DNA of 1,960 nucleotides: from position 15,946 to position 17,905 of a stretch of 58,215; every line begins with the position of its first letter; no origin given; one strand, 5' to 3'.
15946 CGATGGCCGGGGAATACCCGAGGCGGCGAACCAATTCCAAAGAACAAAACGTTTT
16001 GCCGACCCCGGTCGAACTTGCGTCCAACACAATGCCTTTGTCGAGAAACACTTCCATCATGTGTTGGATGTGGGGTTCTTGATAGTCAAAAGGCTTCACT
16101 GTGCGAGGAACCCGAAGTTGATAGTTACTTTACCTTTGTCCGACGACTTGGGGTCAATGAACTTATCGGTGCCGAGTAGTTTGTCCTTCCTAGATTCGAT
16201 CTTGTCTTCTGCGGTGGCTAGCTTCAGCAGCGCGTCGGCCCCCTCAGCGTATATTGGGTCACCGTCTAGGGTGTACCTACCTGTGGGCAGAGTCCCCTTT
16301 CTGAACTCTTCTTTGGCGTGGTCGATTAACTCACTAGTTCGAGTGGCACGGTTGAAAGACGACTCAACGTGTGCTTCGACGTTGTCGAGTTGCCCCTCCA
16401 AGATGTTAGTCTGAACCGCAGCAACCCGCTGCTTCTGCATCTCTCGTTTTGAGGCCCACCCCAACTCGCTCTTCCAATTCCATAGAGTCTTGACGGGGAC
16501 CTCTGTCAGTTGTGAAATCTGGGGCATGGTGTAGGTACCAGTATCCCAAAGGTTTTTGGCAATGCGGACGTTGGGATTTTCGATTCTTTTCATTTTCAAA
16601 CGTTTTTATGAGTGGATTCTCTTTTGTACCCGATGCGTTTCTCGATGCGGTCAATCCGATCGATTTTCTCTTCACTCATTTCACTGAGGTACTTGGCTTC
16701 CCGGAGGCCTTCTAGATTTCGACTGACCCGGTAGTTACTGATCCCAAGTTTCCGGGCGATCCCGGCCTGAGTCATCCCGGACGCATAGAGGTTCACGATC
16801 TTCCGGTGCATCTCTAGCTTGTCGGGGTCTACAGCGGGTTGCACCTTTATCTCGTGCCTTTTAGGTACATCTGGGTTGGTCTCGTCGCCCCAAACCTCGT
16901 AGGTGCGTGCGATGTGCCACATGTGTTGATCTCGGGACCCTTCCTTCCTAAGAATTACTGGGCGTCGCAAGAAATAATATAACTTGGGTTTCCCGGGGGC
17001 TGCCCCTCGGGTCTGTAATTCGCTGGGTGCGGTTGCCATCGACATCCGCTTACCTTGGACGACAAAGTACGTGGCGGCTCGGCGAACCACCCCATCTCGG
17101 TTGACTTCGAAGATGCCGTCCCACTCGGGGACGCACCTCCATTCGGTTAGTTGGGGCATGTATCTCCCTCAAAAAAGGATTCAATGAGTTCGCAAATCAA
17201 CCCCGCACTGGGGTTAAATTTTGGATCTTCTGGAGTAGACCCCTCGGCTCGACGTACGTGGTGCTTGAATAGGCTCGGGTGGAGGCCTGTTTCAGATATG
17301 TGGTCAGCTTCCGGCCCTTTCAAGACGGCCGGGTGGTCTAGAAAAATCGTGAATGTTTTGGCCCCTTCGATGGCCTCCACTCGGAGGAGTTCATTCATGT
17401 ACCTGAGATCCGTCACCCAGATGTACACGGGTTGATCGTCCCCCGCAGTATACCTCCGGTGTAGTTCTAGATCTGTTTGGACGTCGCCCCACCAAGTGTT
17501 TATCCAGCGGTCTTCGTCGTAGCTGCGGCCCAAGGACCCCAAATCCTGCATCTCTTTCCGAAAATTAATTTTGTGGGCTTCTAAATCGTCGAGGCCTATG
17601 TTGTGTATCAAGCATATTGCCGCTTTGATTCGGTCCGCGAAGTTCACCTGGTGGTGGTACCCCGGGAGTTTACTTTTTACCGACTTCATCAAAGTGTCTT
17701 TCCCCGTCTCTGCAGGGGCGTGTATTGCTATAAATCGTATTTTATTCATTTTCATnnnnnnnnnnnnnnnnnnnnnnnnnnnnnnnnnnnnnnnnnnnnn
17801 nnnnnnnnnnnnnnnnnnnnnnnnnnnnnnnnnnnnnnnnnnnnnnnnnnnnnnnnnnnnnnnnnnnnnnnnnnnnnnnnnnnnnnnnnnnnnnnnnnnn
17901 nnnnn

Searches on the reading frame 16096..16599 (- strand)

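Call 95: search_protein_families(library=pfam, proteins=[window:16096-16599:-], max_evalue=0.01)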
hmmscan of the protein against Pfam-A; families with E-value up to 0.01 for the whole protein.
window:16096-16599:- (167 aa): 0 families

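Call 96: search_protein_families(library=phrogs, proteins=[window:16096-16599:-], max_evalue=0.01)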
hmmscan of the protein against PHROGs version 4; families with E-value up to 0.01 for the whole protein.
window:16096-16599:- (167 aa): 7 families
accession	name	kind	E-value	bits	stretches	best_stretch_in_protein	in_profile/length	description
phrog_4151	-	DNA, RNA and nucleotide metabolism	5e-06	27.4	1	11-136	10-105/154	DNA binding protein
phrog_351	-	transcription regulation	4.7e-05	23.2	1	6-68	747-815/928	RNA polymerase sigma factor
phrog_1889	-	head and packaging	0.0002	22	1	3-76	1-76/276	terminase small subunit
phrog_20065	-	unknown function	0.0013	19.8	1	63-101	30-68/68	-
phrog_2606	-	head and packaging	0.0048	17.3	1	3-65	1-64/310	terminase small subunit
phrog_8794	-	transcription regulation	0.0051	17.9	1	6-52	5-51/159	sigma factor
phrog_509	-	head and packaging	0.0068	17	1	8-76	7-72/238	terminase small subunit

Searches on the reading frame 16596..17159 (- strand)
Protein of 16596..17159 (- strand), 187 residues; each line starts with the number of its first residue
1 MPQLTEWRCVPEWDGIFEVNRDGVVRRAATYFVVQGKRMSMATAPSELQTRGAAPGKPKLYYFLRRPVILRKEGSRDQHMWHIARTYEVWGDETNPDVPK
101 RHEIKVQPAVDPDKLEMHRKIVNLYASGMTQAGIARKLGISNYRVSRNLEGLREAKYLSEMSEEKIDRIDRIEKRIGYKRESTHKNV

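Call 95: search_protein_families(library=pfam, proteins=[window:16596-17159:-], max_evalue=0.01)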
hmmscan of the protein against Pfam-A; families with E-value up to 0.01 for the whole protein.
window:16596-17159:- (187 aa): 3 families
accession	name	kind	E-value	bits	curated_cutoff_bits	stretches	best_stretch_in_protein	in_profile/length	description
PF12802.13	MarR_2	-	3.5e-05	24.3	27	1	123-158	13-50/61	MarR family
PF13384.12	HTH_23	-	0.00054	20.1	24.6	1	120-149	9-38/50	Homeodomain-like domain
PF13518.12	HTH_28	-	0.0017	18.8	25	1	120-147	4-31/52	Helix-turn-helix domain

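Call 96: search_protein_families(library=phrogs, proteins=[window:16596-17159:-], max_evalue=0.01)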
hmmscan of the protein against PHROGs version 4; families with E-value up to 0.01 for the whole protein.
window:16596-17159:- (187 aa): 12 families
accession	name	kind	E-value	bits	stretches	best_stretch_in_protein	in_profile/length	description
phrog_1468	-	transcription regulation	0.00018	22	1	124-158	16-50/67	transcriptional repressor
phrog_686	-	DNA, RNA and nucleotide metabolism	0.00027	22.1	1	116-149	36-69/76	HTH DNA binding protein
phrog_645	-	DNA, RNA and nucleotide metabolism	0.00031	21.9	1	109-174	18-87/196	Rnase E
phrog_6831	-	transcription regulation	0.001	20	1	121-155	11-44/68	transcriptional regulator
phrog_3910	-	transcription regulation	0.0016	18.4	1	113-165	70-122/356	transcriptional regulator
phrog_3855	-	DNA, RNA and nucleotide metabolism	0.0018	19.6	1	113-160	64-111/115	HTH DNA binding protein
phrog_4151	-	DNA, RNA and nucleotide metabolism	0.0029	18.5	1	114-147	6-39/154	DNA binding protein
phrog_1373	-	transcription regulation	0.003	18.5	1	124-155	72-103/166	transcriptional regulator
phrog_20467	-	DNA, RNA and nucleotide metabolism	0.0044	17.9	1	119-150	69-100/112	HNH endonuclease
phrog_1157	-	integration and excision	0.008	16.4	0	120-158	9-49/422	transposase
phrog_9129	-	unknown function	0.0083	17.2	0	75-148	97-168/184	-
phrog_6223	-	transcription regulation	0.0088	17.1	0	117-151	3-40/73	transcriptional repressor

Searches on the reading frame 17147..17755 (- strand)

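Call 95: search_protein_families(library=pfam, proteins=[window:17147-17755:-], max_evalue=0.01)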
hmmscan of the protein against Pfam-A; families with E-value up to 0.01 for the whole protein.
window:17147-17755:- (202 aa): 0 families

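Call 96: search_protein_families(library=phrogs, proteins=[window:17147-17755:-], max_evalue=0.01)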
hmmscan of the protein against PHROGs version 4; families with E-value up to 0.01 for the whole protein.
window:17147-17755:- (202 aa): 1 family
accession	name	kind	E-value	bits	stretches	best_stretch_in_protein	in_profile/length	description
phrog_139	-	other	5.2e-19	69.8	1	1-177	78-251/342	deoxynucleoside monophosphate kinase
